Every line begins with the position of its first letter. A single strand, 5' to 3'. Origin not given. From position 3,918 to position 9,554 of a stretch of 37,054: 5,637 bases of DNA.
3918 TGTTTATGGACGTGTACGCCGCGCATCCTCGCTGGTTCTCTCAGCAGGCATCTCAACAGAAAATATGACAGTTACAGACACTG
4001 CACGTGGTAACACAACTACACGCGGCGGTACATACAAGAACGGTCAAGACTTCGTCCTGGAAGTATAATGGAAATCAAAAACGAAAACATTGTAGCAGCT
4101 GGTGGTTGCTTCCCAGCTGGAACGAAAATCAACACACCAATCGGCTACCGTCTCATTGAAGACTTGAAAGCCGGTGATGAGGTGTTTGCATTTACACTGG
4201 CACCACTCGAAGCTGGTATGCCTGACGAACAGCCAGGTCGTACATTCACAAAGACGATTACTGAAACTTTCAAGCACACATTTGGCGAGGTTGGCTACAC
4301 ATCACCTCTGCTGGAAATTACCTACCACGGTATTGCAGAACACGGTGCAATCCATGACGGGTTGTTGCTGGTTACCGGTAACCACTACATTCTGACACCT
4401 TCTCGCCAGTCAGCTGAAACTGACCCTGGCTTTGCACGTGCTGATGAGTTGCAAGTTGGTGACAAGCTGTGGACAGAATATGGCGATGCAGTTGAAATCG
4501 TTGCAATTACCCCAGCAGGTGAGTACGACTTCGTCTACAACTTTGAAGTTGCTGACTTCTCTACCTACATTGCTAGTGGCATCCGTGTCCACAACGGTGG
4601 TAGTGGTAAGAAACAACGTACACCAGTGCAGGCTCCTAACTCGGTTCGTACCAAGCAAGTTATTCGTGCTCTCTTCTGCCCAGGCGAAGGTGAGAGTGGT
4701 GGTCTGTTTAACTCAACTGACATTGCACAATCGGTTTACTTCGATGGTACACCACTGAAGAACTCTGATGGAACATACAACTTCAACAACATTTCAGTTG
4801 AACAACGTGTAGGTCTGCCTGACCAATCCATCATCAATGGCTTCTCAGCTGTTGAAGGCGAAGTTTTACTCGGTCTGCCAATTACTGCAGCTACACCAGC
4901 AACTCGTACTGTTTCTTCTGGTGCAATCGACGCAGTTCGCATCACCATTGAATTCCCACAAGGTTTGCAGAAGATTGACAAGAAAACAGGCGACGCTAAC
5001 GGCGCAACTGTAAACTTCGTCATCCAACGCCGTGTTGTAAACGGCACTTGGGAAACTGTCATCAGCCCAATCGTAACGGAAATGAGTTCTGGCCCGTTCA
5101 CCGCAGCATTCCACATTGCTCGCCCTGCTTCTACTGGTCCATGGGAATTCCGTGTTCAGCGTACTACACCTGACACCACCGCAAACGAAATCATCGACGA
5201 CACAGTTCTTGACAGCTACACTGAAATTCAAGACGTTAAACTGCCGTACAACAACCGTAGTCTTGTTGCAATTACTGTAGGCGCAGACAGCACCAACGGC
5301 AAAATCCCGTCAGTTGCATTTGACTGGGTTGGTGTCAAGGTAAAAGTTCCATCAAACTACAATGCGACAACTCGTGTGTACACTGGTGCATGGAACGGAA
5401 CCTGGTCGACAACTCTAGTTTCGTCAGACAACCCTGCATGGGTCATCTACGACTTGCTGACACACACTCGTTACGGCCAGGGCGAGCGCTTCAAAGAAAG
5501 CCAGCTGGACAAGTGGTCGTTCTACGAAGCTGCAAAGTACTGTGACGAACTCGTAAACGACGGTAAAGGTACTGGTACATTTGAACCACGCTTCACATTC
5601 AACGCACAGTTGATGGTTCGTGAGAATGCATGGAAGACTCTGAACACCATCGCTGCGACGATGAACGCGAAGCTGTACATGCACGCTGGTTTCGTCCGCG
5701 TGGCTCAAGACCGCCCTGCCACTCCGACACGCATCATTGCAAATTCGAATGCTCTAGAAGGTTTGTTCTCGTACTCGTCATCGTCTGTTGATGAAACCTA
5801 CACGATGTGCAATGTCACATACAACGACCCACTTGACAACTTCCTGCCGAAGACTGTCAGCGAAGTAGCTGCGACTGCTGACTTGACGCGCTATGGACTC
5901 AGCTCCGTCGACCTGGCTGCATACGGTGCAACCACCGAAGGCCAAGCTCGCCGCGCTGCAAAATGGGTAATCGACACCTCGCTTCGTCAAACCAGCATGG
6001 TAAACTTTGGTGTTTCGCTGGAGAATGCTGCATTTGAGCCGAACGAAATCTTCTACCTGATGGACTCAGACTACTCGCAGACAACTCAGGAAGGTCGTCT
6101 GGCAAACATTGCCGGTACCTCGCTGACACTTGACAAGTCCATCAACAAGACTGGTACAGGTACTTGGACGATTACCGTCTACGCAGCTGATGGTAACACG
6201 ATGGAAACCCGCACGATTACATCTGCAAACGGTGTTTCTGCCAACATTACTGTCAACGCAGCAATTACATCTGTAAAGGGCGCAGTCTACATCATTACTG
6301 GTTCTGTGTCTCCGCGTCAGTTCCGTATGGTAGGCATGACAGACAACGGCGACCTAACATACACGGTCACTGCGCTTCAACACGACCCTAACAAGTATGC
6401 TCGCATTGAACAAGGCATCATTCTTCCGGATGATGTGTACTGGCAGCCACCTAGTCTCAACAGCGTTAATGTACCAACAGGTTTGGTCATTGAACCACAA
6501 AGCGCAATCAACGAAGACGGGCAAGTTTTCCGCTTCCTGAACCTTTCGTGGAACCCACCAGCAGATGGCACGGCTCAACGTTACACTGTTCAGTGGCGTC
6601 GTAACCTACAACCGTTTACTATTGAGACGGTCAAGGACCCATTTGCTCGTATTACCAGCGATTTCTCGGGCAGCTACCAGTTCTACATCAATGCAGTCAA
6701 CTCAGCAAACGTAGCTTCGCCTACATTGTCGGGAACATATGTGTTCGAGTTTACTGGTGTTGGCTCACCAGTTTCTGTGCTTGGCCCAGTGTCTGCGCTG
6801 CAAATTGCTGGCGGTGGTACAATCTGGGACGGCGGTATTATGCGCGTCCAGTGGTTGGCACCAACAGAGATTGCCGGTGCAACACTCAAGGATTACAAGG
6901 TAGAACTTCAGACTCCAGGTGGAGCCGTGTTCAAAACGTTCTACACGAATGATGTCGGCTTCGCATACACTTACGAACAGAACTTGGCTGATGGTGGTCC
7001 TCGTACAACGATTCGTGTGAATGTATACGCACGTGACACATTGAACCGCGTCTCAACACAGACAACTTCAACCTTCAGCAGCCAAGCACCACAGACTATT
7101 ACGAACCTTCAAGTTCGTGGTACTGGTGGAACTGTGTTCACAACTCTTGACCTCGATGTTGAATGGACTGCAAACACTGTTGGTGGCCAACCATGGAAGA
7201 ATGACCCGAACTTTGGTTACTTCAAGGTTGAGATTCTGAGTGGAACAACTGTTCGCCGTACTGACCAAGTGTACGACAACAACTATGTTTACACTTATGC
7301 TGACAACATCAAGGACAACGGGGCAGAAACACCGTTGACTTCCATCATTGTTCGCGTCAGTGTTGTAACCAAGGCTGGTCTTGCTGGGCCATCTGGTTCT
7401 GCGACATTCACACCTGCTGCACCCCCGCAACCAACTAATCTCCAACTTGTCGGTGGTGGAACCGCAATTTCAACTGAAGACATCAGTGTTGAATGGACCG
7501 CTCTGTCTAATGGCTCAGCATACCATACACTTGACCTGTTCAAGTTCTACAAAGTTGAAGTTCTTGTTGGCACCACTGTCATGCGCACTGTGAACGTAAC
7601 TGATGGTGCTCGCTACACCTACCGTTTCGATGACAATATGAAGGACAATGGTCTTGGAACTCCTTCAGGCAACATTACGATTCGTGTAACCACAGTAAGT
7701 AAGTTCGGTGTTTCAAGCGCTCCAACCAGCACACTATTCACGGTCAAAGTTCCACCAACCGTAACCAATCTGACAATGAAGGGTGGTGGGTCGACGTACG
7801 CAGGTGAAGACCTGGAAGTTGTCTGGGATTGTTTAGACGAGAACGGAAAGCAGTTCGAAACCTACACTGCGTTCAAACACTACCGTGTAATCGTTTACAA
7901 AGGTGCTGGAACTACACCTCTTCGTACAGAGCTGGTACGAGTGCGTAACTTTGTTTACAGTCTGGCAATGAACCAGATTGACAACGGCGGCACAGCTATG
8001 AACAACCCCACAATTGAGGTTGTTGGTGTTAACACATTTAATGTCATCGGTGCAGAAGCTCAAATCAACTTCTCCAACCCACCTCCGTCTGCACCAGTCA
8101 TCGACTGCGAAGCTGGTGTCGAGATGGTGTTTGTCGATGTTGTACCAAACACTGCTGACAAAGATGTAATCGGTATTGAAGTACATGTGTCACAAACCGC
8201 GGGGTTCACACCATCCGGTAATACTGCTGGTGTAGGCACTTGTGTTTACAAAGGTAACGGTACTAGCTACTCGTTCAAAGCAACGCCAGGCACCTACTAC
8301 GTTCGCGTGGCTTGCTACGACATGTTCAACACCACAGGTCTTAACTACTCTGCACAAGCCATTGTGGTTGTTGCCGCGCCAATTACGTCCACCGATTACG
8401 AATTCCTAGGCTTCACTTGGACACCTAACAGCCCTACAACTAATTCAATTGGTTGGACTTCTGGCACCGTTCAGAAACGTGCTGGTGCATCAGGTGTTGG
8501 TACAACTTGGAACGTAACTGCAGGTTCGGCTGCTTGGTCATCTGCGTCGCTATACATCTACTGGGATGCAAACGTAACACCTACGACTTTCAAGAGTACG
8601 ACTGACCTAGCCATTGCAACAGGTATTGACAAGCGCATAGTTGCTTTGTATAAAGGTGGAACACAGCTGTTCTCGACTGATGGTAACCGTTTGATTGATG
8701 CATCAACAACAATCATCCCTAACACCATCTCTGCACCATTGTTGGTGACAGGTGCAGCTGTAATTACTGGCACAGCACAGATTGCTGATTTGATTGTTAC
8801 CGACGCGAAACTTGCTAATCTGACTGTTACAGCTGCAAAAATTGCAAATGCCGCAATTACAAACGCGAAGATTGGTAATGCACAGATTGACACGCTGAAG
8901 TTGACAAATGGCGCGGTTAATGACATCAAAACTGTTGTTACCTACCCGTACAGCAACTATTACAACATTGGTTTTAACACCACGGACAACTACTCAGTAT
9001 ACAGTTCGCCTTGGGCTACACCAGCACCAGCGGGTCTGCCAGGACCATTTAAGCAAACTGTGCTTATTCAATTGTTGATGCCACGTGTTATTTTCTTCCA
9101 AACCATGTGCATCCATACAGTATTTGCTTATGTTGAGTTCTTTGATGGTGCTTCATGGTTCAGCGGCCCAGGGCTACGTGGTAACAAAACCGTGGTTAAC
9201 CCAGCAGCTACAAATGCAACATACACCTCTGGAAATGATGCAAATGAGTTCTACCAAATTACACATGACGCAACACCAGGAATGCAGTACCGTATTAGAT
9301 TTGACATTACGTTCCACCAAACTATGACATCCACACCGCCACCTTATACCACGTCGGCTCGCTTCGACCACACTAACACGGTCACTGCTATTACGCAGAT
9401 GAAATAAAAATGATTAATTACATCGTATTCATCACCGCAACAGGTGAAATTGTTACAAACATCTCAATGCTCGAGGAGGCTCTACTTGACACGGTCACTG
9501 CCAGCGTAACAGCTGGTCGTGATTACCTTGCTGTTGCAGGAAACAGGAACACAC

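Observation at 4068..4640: Mini-Hint (intein/BIL-like) domain 13 residues into the lambda-type tail-tip protein J, with Gly at +1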

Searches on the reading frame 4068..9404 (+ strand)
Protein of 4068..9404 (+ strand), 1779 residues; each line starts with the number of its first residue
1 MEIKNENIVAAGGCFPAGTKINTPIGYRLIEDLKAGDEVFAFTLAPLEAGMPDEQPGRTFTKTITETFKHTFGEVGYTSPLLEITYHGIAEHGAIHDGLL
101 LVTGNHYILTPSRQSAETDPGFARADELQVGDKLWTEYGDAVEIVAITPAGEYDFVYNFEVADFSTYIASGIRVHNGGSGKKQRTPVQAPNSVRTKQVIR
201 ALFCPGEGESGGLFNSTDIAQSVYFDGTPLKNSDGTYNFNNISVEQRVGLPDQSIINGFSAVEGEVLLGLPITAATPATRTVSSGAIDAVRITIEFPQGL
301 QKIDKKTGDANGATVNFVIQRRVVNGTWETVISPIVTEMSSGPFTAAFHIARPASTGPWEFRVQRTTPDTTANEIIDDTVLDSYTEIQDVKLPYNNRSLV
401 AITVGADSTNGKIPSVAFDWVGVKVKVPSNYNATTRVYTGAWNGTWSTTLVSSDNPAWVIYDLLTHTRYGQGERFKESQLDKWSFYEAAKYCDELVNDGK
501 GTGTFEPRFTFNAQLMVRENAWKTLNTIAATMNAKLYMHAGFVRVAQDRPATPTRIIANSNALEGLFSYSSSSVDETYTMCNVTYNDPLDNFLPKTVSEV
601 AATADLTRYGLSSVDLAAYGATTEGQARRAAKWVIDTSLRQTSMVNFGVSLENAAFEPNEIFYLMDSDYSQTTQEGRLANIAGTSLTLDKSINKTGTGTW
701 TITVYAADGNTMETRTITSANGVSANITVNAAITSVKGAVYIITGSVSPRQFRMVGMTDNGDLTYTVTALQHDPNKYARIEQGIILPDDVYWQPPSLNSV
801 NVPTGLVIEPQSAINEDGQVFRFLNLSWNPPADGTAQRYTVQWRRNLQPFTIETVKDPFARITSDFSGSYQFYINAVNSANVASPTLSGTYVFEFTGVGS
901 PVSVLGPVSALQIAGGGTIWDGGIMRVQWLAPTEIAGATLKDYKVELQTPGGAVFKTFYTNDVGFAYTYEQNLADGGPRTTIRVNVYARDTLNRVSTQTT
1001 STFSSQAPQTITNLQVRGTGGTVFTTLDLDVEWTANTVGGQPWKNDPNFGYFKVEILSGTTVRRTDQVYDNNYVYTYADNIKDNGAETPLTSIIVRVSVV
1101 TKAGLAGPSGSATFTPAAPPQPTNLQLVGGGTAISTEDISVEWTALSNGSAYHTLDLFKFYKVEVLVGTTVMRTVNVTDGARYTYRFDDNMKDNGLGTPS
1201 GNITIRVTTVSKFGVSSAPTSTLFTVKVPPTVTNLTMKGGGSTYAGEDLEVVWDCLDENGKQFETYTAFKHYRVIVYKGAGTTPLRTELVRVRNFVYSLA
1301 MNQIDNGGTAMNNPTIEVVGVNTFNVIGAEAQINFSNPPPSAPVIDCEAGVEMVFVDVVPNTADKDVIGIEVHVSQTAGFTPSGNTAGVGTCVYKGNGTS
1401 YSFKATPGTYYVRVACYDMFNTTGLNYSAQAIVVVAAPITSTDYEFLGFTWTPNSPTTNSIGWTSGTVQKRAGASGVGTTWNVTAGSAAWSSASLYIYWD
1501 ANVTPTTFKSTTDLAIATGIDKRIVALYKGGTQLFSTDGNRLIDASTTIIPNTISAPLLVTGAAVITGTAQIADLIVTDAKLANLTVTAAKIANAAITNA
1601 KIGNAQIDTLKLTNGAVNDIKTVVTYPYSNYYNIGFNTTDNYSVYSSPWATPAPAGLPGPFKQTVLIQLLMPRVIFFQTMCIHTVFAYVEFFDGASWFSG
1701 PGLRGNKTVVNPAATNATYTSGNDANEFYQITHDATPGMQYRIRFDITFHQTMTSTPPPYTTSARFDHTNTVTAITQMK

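Call 3: search_protein_families(library=pfam, proteins=[window:4068-9404:+], max_evalue=0.1)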
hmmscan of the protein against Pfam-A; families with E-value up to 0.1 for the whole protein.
window:4068-9404:+ (1779 aa): 4 families
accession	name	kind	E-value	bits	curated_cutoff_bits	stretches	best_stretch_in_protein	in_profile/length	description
PF24801.1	FNIII-A_GpJ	-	9.8e-29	100.5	27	1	263-389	2-125/126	Tip attachment protein J,FNIII-A domain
PF13550.12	Phage-tail_3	-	1.7e-11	44.7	23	1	519-681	4-162/164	Putative phage tail protein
PF07591.16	PT-HINT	-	1.7e-09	38.5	27.7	1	21-178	2-131/137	Pretoxin HINT domain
PF13403.11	Hint_2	-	1.2e-05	26.1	28.4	1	14-40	2-28/147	Hint domain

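Call 77: search_protein_families(library=phrogs, proteins=[window:4596-9404:+], max_evalue=0.001)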
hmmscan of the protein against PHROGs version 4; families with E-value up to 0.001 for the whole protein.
window:4596-9404:+ (1603 aa): 13 families
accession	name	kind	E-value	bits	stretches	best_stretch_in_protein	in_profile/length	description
phrog_31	-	tail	2.1e-195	653.2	2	2-827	265-1061/1565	central tail fiber J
phrog_1727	-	tail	1.3e-167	560.6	1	1-704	8-698/1174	tail protein and host specificity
phrog_2589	-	tail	1.4e-166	557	1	2-710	11-701/3686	tail protein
phrog_7997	-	tail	1.4e-66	226.3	1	304-715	2-411/589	tail protein and host specificity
phrog_2148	-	tail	1.3e-60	206.7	1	259-713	2-441/901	tail fiber protein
phrog_10652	-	unknown function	2.1e-50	172.7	1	251-544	1-294/328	-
phrog_14774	-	unknown function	1.1e-35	123.8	1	130-337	9-210/212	-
phrog_15723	-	unknown function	9.9e-26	91.7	1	290-474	8-193/223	-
phrog_10903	-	unknown function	1.3e-21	77.7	2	359-626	21-305/954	-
phrog_30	-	tail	6.5e-19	69.7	1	4-287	5-280/544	minor tail protein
phrog_4346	-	unknown function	2.4e-18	67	1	3-154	4-149/600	-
phrog_12398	-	unknown function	3e-09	37.8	1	570-708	17-148/218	-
phrog_36443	-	unknown function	3.5e-08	32.8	1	1388-1443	403-461/1238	-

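Call 78: search_protein_families(library=ncbifam, proteins=[window:4068-9404:+], max_evalue=0.001)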
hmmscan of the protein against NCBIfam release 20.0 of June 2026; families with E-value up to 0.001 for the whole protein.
window:4068-9404:+ (1779 aa): 2 families
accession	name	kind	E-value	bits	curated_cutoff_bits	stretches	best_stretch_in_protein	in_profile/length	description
NF049904.1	lambda_TipJ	exception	7.5e-102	341.6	1950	1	178-785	3-604/1163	phage attachment tail tip protein J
NF048004.1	GTA_megatron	equivalog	3.1e-07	28.6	800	0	977-1105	1162-1293/1299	baseplate multidomain protein megatron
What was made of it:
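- On Lambda-type tip attachment protein J: NCBIfam lambda_TipJ scores 342 bits, below its strict cut-off of 1950 for an 'exception' model (call 78), so this is a distant J.
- Checked: The J identity of the remainder is confirmed by Pfam FNIII-A_GpJ (1e-28) and Phage-tail_3 (call 3), by PHROG central tail fiber J (2e-195, call 77), and by NCBIfam lambda_TipJ, which aligns window residues 178-785 to profile positions 3-604 (call 78).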

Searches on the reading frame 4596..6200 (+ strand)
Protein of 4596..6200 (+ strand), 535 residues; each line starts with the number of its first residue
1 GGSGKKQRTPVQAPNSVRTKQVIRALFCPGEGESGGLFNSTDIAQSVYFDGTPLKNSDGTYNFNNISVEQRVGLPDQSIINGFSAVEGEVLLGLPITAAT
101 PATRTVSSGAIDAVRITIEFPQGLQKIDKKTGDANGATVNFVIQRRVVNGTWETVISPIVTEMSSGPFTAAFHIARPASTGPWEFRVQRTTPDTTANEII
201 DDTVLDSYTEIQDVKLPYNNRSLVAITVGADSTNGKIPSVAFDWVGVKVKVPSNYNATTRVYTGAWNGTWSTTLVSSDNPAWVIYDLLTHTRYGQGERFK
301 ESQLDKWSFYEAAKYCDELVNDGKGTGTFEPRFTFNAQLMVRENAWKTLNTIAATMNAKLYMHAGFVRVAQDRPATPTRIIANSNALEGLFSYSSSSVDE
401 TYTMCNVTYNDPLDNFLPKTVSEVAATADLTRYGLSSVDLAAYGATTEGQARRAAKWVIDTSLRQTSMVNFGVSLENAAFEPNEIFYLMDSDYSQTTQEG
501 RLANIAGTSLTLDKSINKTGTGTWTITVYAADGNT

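Call 16: find_homologous_proteins(query=window:4596-6200:+, max_evalue=1e-10)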
Query window:4596-6200:+ (535 aa): 43 proteins with E <= 1e-10 among 8000 candidates.
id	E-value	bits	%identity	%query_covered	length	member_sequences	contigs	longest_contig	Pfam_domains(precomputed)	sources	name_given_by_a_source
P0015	7.0e-116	406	40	98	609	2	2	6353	PF24801.2,PF13550.14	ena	-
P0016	1.3e-114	402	40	99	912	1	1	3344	PF24801.2,PF13550.14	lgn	-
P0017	1.4e-107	379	38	98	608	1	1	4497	PF24801.2,PF13550.14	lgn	-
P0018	9.3e-103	363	37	98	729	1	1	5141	PF24801.2,PF13550.14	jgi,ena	-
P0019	1.5e-93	332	36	96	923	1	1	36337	PF24801.2,PF13550.14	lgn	-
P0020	3.5e-92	328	35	96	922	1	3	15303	PF24801.2,PF13550.14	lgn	-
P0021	4.2e-91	324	36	98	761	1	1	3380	PF24801.2,PF13550.14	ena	-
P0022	8.9e-89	317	35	96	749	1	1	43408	PF24801.2,PF13550.14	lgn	-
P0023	4.9e-88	314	33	98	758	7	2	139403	PF24801.2,PF13550.14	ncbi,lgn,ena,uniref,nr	ncbi:host specificity protein J [Klebsiella michiganensis]|uniref:host specificity protein J n=1 Tax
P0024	7.1e-86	307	34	97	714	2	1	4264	PF24801.2,PF13550.14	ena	-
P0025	1.7e-85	306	35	98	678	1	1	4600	PF24801.2,PF13550.14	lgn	-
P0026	2.6e-85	305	32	98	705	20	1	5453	PF24801.2,PF13550.14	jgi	jgi:predicted phage tail protein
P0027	2.6e-85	305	36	88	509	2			PF24801.2,PF13550.14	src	-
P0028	5.0e-85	304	34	99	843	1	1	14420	PF24801.2,PF07495.20,PF24421.2,PF24489.2,PF13550.14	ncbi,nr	ncbi:host specificity protein J, partial [Salmonella enterica subsp. diarizonae]|nr:host specificity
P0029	1.0e-83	300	33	100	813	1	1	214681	PF24801.2,PF07495.20,PF24421.2,PF24489.2,PF13550.14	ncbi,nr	ncbi:host specificity protein J, partial [Salmonella enterica]|nr:host specificity protein J [Salmon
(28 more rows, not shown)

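Call 74: find_related_loci(query=window:4596-6200:+, collection=viral_contigs, flank=1500)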
Query window:4596-6200:+ (535 aa) in viral_contigs; peptide patterns used: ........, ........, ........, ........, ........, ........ (x = any residue, [..] = any of these).
55 stretches matched a pattern; 40 encode a relative of the query (tblastn E <= 1e-3); 40 distinct loci.
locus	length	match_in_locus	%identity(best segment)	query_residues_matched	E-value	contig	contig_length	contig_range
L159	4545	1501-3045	34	10-528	8e-84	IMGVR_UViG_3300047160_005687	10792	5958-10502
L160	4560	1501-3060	33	10-533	4e-81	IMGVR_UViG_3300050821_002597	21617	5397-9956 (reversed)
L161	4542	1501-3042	33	4-514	2e-80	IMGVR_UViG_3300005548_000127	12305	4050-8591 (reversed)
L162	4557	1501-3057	34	10-526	4e-79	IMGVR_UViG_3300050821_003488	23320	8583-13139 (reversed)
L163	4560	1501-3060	33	10-533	4e-81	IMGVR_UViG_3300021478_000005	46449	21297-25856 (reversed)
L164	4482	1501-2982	33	2-516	2e-76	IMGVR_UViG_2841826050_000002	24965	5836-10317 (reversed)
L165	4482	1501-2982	33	2-516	3e-76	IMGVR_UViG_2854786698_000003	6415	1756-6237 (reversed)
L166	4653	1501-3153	32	10-533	6e-76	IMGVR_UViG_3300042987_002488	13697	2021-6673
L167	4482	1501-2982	33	2-516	1e-75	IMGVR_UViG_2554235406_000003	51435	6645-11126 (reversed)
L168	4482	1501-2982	33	2-516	4e-75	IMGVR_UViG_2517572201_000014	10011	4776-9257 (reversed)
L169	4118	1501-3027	32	10-526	3e-74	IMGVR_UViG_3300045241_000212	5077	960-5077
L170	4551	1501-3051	34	10-531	5e-74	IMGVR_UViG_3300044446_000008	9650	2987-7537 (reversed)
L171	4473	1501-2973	32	5-516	1e-73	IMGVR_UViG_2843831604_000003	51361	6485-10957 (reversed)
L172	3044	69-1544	33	45-535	4e-73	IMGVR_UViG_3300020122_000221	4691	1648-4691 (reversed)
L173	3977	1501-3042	31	10-528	6e-72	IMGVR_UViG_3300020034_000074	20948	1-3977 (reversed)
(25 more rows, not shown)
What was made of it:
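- Tried and rejected: (5) The J-body-seeded locus scan (call 74) uses exact peptide patterns.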
